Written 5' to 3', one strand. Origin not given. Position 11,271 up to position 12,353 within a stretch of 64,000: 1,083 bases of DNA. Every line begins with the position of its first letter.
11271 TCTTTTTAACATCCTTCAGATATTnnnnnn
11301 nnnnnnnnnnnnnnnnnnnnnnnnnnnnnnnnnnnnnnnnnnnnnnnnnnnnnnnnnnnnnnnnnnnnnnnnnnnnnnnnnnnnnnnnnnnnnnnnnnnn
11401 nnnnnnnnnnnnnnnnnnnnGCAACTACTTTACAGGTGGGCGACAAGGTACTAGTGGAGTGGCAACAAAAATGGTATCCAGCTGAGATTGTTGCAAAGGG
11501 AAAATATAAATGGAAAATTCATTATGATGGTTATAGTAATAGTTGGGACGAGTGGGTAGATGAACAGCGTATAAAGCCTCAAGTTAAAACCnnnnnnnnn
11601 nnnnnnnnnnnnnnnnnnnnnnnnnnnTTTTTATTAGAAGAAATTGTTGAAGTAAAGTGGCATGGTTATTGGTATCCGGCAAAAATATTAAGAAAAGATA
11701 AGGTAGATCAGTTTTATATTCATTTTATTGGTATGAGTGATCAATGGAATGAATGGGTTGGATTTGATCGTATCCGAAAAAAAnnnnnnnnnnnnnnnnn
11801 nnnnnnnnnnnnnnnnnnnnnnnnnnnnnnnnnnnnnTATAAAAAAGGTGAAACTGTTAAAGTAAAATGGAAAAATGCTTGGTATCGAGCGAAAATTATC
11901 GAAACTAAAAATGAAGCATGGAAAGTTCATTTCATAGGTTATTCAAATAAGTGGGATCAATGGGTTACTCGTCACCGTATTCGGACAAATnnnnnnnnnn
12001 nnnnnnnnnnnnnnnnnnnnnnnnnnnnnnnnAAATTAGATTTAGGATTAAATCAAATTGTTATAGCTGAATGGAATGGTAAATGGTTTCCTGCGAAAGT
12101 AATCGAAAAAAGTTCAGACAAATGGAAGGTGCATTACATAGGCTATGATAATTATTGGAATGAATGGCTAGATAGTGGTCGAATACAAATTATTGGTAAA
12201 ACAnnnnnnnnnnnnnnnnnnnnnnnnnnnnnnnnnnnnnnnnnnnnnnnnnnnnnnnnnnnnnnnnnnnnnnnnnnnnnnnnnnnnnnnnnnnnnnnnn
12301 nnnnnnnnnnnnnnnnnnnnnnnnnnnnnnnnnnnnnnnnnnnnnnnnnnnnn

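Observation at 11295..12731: Secreted protein with four tandem Tudor-knot/chromo-barrel-like repeats fused to ankyrin repeats (eukaryotic chromatin-reader-like architecture)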

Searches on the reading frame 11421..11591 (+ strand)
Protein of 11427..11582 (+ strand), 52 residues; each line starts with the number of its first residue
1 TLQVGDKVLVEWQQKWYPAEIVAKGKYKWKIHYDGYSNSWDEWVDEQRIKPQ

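Call 3: search_protein_families(library=pfam, proteins=[window:11427-11582:+], max_evalue=10)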
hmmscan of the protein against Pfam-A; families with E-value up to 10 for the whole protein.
seq(52 aa): 6 families
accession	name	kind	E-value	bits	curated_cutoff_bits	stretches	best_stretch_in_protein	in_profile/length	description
PF11717.14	Tudor-knot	-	3e-10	40.3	20.8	1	2-50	1-54/55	RNA binding activity-knot of a chromodomain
PF22732.2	MSL3_chromo-like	-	0.00034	21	28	1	26-49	39-62/78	MSL3 chromodomain-like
PF23327.1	Chromo_MORC2_6th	-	0.00045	20.3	27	1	3-47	4-53/63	ATPase MORC2, chromo domain-like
PF02820.24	MBT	-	0.0046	17.6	22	1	14-46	12-44/69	mbt repeat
PF16719.11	SAWADEE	-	0.04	14.4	28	1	14-47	13-45/125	SAWADEE domain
PF15057.12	DUF4537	-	0.05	14.1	27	1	2-26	56-86/120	Domain of unknown function (DUF4537)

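Call 53: predict_structure(alignment_id=A4)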
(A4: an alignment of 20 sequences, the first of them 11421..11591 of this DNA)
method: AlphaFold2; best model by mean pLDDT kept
length: 57 residues; sequences in the alignment: 20
mean_pLDDT: 92.2   pTM: 0.75
mean pLDDT of the five models: 92.2, 91.3, 91.3, 90.9, 90.6
residues with pLDDT >= 90: 48; 70-90: 5; 50-70: 4; < 50: 0
segments of 3 or more residues with pLDDT < 50: none
pLDDT, mean of each block of 10 residues (from residue 1): 87 95 95 96 95 82
secondary structure, 60 per line:
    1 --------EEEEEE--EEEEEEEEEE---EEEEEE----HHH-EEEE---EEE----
elements in order: E9-14 E17-26 E30-35 E44-47 E51-53

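Call 56: fold_search(model_id=the predicted structure, library=pdb)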
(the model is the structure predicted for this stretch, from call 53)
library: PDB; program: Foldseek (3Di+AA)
matches with E <= 10: 1240; with E <= 0.001: 3
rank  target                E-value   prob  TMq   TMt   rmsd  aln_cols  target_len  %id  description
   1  2f5k_D                5.1e-04  1.00  0.83  0.61   2.0        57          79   38  Crystal structure of the chromo domain of human MRG15 (released 2006-11-14)
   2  5in1_A                6.4e-04  1.00  0.77  0.63   2.6        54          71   31  Crystal Structure of the MRG701 chromodomain (released 2017-03-01)
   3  2f5k_B                7.7e-04  1.00  0.83  0.56   2.1        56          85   39  Crystal structure of the chromo domain of human MRG15 (released 2006-11-14)
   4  2f5k_F                1.5e-03  1.00  0.84  0.62   2.2        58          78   38  Crystal structure of the chromo domain of human MRG15 (released 2006-11-14)
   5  6l0x_B                1.5e-03  1.00  0.76  0.64   1.6        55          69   29  The First Tudor Domain of PHF20L1 (released 2020-09-23)
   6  4pl6_A                1.6e-03  1.00  0.81  0.81   2.2        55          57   27  Structure of the chromodomain of MRG2 in complex with H3K4me3 (released 2015-07-22)
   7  4pll_A                1.7e-03  1.00  0.81  0.82   2.2        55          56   27  Structure of the chromodaomain of MRG2 in complex with H3K36me3 (released 2015-07-22)
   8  2f5k_E                1.7e-03  1.00  0.82  0.61   2.2        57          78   38  Crystal structure of the chromo domain of human MRG15 (released 2006-11-14)
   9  2f5k_A                1.9e-03  1.00  0.81  0.56   2.6        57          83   38  Crystal structure of the chromo domain of human MRG15 (released 2006-11-14)
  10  6l0x_A                2.2e-03  1.00  0.76  0.66   1.5        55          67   27  The First Tudor Domain of PHF20L1 (released 2020-09-23)
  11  6if4_A                2.4e-03  1.00  0.83  0.79   1.2        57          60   16  Crystal structure of Tbtudor (released 2019-09-18)
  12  3ob9_C                2.6e-03  1.00  0.74  0.49   3.8        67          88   27  Structure of the human MSL3 chromo-barrel domain at 2.5 Angstrom resolution (released 2010-10-13)
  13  2f5k_C                2.9e-03  1.00  0.84  0.60   2.5        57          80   35  Crystal structure of the chromo domain of human MRG15 (released 2006-11-14)
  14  6l10_C                3.3e-03  1.00  0.74  0.64   1.8        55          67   29  PHF20L1 Tudor1 - MES (released 2020-09-23)
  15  3ob9_B                3.3e-03  1.00  0.75  0.50   3.9        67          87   27  Structure of the human MSL3 chromo-barrel domain at 2.5 Angstrom resolution (released 2010-10-13)
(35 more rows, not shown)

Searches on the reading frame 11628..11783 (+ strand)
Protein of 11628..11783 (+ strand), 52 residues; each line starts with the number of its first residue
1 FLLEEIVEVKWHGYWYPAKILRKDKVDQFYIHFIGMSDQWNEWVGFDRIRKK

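Call 3: search_protein_families(library=pfam, proteins=[window:11628-11783:+], max_evalue=10)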
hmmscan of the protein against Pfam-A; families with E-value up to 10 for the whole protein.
seq(52 aa): 5 families
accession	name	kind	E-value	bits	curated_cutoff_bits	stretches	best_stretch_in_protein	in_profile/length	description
PF11717.14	Tudor-knot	-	2.4e-07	31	20.8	1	5-50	5-54/55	RNA binding activity-knot of a chromodomain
PF05641.18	Agenet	-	3e-05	24.8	27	1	7-50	4-57/61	Agenet domain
PF22732.2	MSL3_chromo-like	-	0.0015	18.9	28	1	22-51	35-64/78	MSL3 chromodomain-like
PF24680.1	SH3_Hsr9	-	0.04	14.1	27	1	10-34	5-29/116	Hsr-9 Tudor domain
PF00855.23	PWWP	-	0.062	14.2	25.6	1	5-49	2-57/93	PWWP domain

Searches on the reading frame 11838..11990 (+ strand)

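Call 3: search_protein_families(library=pfam, proteins=[window:11838-11990:+], max_evalue=10)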
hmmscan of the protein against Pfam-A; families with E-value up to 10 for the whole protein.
seq(51 aa): 8 families
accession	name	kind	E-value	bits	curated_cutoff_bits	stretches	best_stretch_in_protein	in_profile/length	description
PF11717.14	Tudor-knot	-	5.7e-08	33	20.8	1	2-49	2-54/55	RNA binding activity-knot of a chromodomain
PF22732.2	MSL3_chromo-like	-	8.6e-05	22.9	28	1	16-49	21-63/78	MSL3 chromodomain-like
PF00567.30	TUDOR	-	0.00031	21.3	23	1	3-38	56-92/121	Tudor domain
PF23327.1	Chromo_MORC2_6th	-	0.0017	18.5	27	1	2-46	4-53/63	ATPase MORC2, chromo domain-like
PF05641.18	Agenet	-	0.0022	18.9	27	1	11-49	13-57/61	Agenet domain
PF16719.11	SAWADEE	-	0.0026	18.3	28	1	12-49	12-49/125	SAWADEE domain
PF18104.7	Tudor_2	-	0.0047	17.1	31.4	1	4-23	1-21/35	Jumonji domain-containing protein 2A Tudor domain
PF18358.7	Tudor_4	-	0.045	13.8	25.8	1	2-33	2-33/50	Histone methyltransferase Tudor domain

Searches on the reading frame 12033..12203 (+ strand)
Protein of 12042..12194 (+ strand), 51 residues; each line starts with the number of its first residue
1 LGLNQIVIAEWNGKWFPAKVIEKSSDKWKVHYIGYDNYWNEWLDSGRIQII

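Call 3: search_protein_families(library=pfam, proteins=[window:12042-12194:+], max_evalue=10)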
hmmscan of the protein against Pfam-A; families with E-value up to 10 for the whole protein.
seq(51 aa): 7 families
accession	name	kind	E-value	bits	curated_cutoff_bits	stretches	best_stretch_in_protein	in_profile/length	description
PF11717.14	Tudor-knot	-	3.6e-05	24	20.8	1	6-49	6-54/55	RNA binding activity-knot of a chromodomain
PF05641.18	Agenet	-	0.00014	22.7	27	1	10-48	12-56/61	Agenet domain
PF18358.7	Tudor_4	-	0.00058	19.9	25.8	1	4-32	4-32/50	Histone methyltransferase Tudor domain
PF23327.1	Chromo_MORC2_6th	-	0.03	14.5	27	1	7-32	9-38/63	ATPase MORC2, chromo domain-like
PF18115.7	Tudor_3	-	0.07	13.5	25.8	1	7-35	5-39/52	DNA repair protein Crb2 Tudor domain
PF20887.3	PWP3A-B_N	-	0.17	13.3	27.4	1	7-26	2-21/95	PWWP domain-containing DNA repair factor 3A/B, N-terminal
PF22732.2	MSL3_chromo-like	-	1.6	9.3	28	1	23-46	37-60/78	MSL3 chromodomain-like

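Call 68: find_related_loci(query=A6, collection=metagenome_contigs, flank=5000)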
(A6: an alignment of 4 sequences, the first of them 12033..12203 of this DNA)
Query A6 (57 aa) in metagenome_contigs; peptide patterns used: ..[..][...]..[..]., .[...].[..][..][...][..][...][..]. (x = any residue, [..] = any of these).
57 stretches matched a pattern, but none encodes a relative of the query by tblastn (E <= 1e-3).
